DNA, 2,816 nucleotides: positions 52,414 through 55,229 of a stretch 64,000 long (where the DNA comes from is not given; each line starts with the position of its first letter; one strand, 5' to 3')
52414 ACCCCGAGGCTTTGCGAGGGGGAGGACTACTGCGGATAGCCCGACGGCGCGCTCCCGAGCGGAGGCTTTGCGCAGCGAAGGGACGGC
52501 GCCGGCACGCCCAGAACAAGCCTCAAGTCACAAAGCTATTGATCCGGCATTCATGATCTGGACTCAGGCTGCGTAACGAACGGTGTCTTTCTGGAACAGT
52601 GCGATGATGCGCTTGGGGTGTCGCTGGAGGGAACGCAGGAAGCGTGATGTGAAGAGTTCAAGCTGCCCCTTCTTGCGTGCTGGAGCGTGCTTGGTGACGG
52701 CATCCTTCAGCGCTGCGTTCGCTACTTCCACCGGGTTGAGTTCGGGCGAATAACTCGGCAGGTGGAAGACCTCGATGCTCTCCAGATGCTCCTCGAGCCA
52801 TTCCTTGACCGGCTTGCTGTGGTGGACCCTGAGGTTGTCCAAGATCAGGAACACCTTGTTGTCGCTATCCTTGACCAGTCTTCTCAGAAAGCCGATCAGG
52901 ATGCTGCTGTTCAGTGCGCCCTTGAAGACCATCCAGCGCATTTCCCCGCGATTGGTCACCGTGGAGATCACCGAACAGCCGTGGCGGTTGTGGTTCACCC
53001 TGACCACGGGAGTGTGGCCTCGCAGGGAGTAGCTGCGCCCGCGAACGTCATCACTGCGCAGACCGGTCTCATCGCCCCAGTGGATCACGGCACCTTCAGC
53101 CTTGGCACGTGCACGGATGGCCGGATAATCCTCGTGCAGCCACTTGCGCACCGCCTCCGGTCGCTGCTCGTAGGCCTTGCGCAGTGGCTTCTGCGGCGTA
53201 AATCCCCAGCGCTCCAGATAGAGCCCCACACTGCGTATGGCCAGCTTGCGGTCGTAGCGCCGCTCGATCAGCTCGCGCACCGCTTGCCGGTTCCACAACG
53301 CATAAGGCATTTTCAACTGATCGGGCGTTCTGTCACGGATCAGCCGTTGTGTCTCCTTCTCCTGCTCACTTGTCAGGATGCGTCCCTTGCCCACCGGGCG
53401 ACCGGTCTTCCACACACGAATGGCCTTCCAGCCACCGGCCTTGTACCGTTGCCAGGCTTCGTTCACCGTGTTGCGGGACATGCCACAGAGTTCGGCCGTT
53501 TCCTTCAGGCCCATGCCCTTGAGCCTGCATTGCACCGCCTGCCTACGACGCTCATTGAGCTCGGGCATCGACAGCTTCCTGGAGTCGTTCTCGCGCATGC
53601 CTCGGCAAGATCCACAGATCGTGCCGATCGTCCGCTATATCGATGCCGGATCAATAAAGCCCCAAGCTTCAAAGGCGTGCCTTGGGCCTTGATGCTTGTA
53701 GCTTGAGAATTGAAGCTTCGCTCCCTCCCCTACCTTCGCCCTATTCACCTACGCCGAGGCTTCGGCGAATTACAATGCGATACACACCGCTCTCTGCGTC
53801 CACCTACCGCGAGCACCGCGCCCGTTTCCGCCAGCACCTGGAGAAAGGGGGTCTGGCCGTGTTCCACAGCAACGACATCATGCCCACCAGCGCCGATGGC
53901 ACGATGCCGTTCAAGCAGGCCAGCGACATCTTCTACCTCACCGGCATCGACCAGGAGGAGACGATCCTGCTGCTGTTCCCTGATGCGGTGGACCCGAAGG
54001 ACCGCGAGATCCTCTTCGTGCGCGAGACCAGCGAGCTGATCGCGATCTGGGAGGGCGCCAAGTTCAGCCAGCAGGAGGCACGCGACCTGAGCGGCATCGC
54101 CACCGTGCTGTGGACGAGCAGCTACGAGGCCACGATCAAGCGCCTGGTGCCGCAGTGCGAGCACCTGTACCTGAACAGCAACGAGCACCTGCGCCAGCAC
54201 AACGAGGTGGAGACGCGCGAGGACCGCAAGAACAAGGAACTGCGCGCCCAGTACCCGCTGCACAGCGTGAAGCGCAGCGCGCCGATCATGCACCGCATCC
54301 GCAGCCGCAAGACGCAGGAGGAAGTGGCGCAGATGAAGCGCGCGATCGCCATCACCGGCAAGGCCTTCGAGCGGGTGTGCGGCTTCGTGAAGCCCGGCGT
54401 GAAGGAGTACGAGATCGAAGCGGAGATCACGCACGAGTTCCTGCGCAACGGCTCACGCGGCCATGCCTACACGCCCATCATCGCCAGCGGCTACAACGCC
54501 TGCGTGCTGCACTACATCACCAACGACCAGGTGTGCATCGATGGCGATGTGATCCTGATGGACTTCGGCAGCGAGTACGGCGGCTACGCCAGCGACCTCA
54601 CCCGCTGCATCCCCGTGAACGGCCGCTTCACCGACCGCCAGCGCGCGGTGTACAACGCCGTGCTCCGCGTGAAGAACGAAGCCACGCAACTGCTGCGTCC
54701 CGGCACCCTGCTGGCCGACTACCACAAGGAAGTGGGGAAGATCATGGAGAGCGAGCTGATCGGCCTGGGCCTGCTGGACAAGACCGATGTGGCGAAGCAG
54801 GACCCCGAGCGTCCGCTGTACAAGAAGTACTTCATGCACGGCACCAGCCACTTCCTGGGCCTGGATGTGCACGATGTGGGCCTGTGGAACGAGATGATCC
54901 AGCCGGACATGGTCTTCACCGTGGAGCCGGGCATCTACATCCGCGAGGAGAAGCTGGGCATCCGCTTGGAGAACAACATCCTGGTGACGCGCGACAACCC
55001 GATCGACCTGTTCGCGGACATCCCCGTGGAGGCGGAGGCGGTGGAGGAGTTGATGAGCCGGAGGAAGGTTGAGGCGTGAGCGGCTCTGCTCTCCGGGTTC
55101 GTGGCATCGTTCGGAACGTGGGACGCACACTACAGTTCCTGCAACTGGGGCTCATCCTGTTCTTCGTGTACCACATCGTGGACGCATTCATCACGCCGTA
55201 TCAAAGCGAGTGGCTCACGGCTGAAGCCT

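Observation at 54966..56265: A membrane-protein + MNT/HepT toxin-antitoxin cassette bracketed by 112-bp direct repeats that duplicate the 3' end of pepP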

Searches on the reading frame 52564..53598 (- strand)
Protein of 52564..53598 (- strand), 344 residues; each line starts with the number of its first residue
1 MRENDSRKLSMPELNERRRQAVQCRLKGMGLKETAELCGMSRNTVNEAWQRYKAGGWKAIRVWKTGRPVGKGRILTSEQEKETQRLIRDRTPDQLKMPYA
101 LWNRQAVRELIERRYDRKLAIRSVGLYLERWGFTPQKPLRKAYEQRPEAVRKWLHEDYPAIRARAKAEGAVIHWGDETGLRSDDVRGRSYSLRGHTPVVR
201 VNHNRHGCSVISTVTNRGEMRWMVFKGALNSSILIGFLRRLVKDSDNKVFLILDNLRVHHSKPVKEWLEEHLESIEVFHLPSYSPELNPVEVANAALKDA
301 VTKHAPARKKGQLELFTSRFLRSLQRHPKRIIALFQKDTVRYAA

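Call 6: search_protein_families(library=pfam, proteins=[window:52564-53598:-], max_evalue=0.01)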
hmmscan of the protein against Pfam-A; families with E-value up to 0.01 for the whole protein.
window:52564-53598:- (344 aa): 9 families
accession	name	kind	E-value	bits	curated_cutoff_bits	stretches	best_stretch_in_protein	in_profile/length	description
PF13358.12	DDE_3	-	3.8e-35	121.3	28.6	1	172-313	2-145/146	DDE superfamily endonuclease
PF13592.12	HTH_33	-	4.4e-18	65.1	25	1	100-156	3-59/60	Winged helix-turn helix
PF13518.12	HTH_28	-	6.1e-08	33.1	25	1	17-60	1-44/52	Helix-turn-helix domain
PF13384.12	HTH_23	-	1.5e-06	28.3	24.6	1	16-56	5-45/50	Homeodomain-like domain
PF08281.18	Sigma70_r4_2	-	8.8e-06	25.7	25.7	1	11-46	8-44/54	Sigma-70, region 4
PF13551.12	HTH_29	-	1.8e-05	25.2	28.1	1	18-79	1-62/64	Winged helix-turn helix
PF06056.18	Terminase_5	-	0.0024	18.2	20.3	1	17-58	2-43/58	Putative ATPase subunit of terminase (gpP-like)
PF13936.12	HTH_38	-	0.005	17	27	0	23-45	15-37/44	Helix-turn-helix domain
PF04545.22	Sigma70_r4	-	0.0068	16.3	24.1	0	12-45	3-37/50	Sigma-70, region 4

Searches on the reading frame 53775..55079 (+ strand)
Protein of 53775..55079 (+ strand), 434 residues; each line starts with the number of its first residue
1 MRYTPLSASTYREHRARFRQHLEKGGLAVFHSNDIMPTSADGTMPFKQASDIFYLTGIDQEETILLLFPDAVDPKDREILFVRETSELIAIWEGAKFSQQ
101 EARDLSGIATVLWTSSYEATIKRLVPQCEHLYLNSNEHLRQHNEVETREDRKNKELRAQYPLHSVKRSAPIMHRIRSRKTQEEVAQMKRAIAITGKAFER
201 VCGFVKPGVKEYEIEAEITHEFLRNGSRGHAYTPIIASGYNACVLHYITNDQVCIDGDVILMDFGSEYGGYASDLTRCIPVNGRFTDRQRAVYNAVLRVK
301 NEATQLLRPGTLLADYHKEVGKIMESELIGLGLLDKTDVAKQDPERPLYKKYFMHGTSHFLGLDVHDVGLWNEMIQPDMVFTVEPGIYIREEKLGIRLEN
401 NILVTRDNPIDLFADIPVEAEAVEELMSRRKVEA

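Call 6: search_protein_families(library=pfam, proteins=[window:53775-55079:+], max_evalue=0.01)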
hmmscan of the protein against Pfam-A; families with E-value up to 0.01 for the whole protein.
window:53775-55079:+ (434 aa): 2 families
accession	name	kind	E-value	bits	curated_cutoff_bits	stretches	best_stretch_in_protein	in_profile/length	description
PF00557.29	Peptidase_M24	-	4.2e-60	203.5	23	1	186-405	2-207/208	Metallopeptidase family M24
PF05195.22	AMP_N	-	2.3e-28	98.8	24.6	1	11-132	1-121/121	Aminopeptidase P, N-terminal domain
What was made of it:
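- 53775..55079 (+): pepP (Xaa-Pro aminopeptidase, M24 family), intact. It acts as the anchor gene for recombination at this locus. Pfam AMP_N 2.3e-28 and Peptidase_M24 4.2e-60 (call 6).
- Checked: pepP 53775-55079 matches AMP_N and Peptidase_M24 (call 6).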

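Call 7: find_related_loci(query=window:53775-55079:+, collection=genome_contigs, flank=6000)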
Query window:53775-55079:+ (434 aa) in genome_contigs; peptide patterns used: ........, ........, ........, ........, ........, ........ (x = any residue, [..] = any of these).
600 stretches matched a pattern (row limit reached: there are more); 592 encode a relative of the query (tblastn E <= 1e-3); the best 80 are kept; 80 distinct loci.
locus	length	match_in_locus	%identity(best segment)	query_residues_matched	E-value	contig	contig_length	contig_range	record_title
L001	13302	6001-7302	96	1-434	0e+0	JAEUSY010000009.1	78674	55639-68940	MAG: Flavobacteriales bacterium isolate new MAG-315 k141_3533594, whole genome shotgun sequence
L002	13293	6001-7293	92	1-431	0e+0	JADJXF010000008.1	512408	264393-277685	MAG: Flavobacteriales bacterium isolate Kalu_18-Q3-R12-55_MAXAC.064 tig00002274-10-5126620, whole genome shotgun sequenc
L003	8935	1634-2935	91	1-434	0e+0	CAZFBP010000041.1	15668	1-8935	MAG TPA_asm: uncultured Chryseobacterium sp. isolate binchicken_co16_2 genome assembly, contig: NODE_6313_length_15668_c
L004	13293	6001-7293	92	1-431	0e+0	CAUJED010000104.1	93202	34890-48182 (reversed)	MAG: Bacteroidota bacterium isolate KLAP38 genome assembly, contig: KLAP38_325895, whole genome shotgun sequence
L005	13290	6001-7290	90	1-430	0e+0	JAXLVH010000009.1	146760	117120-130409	MAG: Flavobacteriales bacterium isolate STL-BAC51 C2.61.fa-9, whole genome shotgun sequence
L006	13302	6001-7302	85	1-434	0e+0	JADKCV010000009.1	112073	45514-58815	MAG: Flavobacteriales bacterium isolate OdNE_18-Q3-R46-58_MAXAC.100_sub tig00011208-80070-1203530, whole genome shotgun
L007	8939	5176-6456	83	1-427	0e+0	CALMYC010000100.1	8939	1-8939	MAG TPA_asm: uncultured Flavobacteriales bacterium isolate SRR2107173_bin.31_CONCOCT_v1.1_MAG genome assembly, contig: E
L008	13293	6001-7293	81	1-431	0e+0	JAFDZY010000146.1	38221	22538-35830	MAG: Bacteroidetes bacterium isolate SZAS AMP-78 CK_MAG-79__146__length-38221, whole genome shotgun sequence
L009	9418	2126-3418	79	1-431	0e+0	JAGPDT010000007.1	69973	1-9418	MAG: Flavobacteriales bacterium isolate Gw_SlAct_bin_418 Gw_SlAct_581_length_69973_cov_18.385248, whole genome shotgun s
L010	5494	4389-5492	92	1-368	0e+0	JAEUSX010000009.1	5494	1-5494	MAG: Flavobacteriales bacterium isolate new MAG-314 k141_156428, whole genome shotgun sequence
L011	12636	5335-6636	95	1-434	0e+0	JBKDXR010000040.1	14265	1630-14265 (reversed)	MAG: Flavobacteriales bacterium isolate samp_4376_concoct_992 samp_4376_341220, whole genome shotgun sequence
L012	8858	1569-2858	63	1-430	0e+0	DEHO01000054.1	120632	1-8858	MAG TPA_asm: Flavobacteriales bacterium UBA2798 UBA2798_contig_6884, whole genome shotgun sequence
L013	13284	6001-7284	63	1-428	0e+0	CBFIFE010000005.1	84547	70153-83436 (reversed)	MAG: uncultured Flavobacteriales bacterium isolate Co_bin_66_indstr genome assembly, contig: Co_bin_66_indstr_c5, whole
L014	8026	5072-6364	62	1-431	0e+0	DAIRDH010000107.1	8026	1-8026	MAG TPA_asm: Cryomorphaceae bacterium isolate CTOTU7341 NODE_13505_length_8026_cov_53.792874, whole genome shotgun seque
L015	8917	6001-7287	63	1-429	0e+0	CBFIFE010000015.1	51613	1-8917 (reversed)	MAG: uncultured Flavobacteriales bacterium isolate Co_bin_66_indstr genome assembly, contig: Co_bin_66_indstr_c15, whole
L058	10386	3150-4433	60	1-428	3e-176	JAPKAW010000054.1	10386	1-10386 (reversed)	MAG: Flavobacteriales bacterium isolate ANT-22 NODE_3721_length_10386_cov_6.756752, whole genome shotgun sequence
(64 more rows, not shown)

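Call 14: find_encoding_contigs(protein=window:53775-55079:+, flank=6000, max_places=10)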
Protein window:53775-55079:+ (434 aa): no gene with exactly this product is on record in the collection.

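Call 49: search_protein_families(library=ncbifam, proteins=[L001:7378-7863:+, L011:6636-7139:+, L058:4598-5899:+], max_evalue=0.01)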
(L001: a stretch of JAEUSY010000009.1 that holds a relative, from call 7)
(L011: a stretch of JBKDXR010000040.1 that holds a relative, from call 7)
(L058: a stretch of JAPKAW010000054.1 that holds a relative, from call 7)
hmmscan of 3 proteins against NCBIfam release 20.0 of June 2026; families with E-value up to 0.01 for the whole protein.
L001:7378-7863:+ (161 aa): 0 families

L011:6636-7139:+ (167 aa): 1 family
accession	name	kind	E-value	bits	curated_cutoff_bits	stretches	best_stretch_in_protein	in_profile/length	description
TIGR03513.1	GldL_gliding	equivalog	3.1e-11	43.6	68.3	2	126-162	14-50/247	type IX secretion system motor protein PorL/GldL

L058:4598-5899:+ (433 aa): 0 families

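Call 50: search_protein_families(library=pfam, proteins=[L001:7378-7863:+, L011:6636-7139:+, L058:4598-5899:+], max_evalue=0.01)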
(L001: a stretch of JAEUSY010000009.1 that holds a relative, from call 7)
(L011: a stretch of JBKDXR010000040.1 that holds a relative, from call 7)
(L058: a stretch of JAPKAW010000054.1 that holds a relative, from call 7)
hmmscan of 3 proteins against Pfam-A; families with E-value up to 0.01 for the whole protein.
L001:7378-7863:+ (161 aa): 0 families

L011:6636-7139:+ (167 aa): 1 family
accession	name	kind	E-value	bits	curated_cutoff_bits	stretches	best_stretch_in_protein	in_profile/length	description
PF22827.1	GldL_N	-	1.6e-10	41.5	24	2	126-159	8-41/62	GldL N-terminal domain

L058:4598-5899:+ (433 aa): 0 families

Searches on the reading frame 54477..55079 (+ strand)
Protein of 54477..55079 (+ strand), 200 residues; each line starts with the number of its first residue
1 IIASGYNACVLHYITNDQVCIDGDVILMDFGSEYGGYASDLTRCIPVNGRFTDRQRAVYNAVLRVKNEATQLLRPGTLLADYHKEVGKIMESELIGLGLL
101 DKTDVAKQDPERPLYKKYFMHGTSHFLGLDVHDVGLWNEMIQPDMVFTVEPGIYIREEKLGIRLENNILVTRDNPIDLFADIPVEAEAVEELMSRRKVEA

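Call 19: find_related_loci(query=window:54477-55079:+, collection=metagenome_contigs, flank=6000)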
Query window:54477-55079:+ (200 aa) in metagenome_contigs; peptide patterns used: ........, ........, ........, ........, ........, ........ (x = any residue, [..] = any of these).
600 stretches matched a pattern (row limit reached: there are more); 567 encode a relative of the query (tblastn E <= 1e-3); the best 80 are kept; 80 distinct loci.
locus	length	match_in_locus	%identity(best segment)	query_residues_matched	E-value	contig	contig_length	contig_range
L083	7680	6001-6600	96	1-200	1e-130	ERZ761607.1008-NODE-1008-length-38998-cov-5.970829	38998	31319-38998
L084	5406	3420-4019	95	1-200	3e-130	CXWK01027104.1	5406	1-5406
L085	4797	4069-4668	91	1-200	1e-126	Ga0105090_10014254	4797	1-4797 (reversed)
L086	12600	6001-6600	91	1-200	1e-124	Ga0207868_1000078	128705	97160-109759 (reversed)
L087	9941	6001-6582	94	1-194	7e-124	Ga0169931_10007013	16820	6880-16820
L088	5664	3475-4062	88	1-196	7e-121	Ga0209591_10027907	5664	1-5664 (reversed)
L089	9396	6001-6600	85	1-200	9e-115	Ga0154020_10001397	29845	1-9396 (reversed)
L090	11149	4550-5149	85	1-200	4e-113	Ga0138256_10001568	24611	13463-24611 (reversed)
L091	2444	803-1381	86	1-193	5e-118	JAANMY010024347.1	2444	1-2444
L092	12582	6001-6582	74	1-194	1e-99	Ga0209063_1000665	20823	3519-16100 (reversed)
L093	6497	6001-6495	86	1-165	5e-98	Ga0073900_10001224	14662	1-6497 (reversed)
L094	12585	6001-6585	68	1-195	3e-93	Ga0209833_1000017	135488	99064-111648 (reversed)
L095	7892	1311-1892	68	1-194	1e-92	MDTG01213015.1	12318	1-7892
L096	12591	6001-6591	67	1-196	5e-92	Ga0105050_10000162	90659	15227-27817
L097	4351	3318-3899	69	1-194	2e-92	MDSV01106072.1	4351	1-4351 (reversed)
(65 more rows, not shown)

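Call 49: search_protein_families(library=ncbifam, proteins=[L088:4650-5114:+, L083:6613-6906:+], max_evalue=0.01)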
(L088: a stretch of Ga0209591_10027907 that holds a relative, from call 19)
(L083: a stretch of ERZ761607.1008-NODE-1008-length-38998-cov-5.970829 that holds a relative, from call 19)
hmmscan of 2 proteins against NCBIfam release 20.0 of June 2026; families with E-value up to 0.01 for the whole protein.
L088:4650-5114:+ (154 aa): 0 families

L083:6613-6906:+ (97 aa): 0 families

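Call 50: search_protein_families(library=pfam, proteins=[L088:4650-5114:+, L083:6613-6906:+], max_evalue=0.01)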
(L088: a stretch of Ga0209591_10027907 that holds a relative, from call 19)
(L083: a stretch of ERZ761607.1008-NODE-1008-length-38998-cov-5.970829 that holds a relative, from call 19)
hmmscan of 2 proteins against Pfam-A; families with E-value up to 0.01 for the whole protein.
L088:4650-5114:+ (154 aa): 0 families

L083:6613-6906:+ (97 aa): 1 family
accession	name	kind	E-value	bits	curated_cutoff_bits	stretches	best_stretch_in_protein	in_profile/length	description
PF02660.20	G3P_acyltransf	-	0.0034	17.9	24.1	1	8-76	70-135/164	Glycerol-3-phosphate acyltransferase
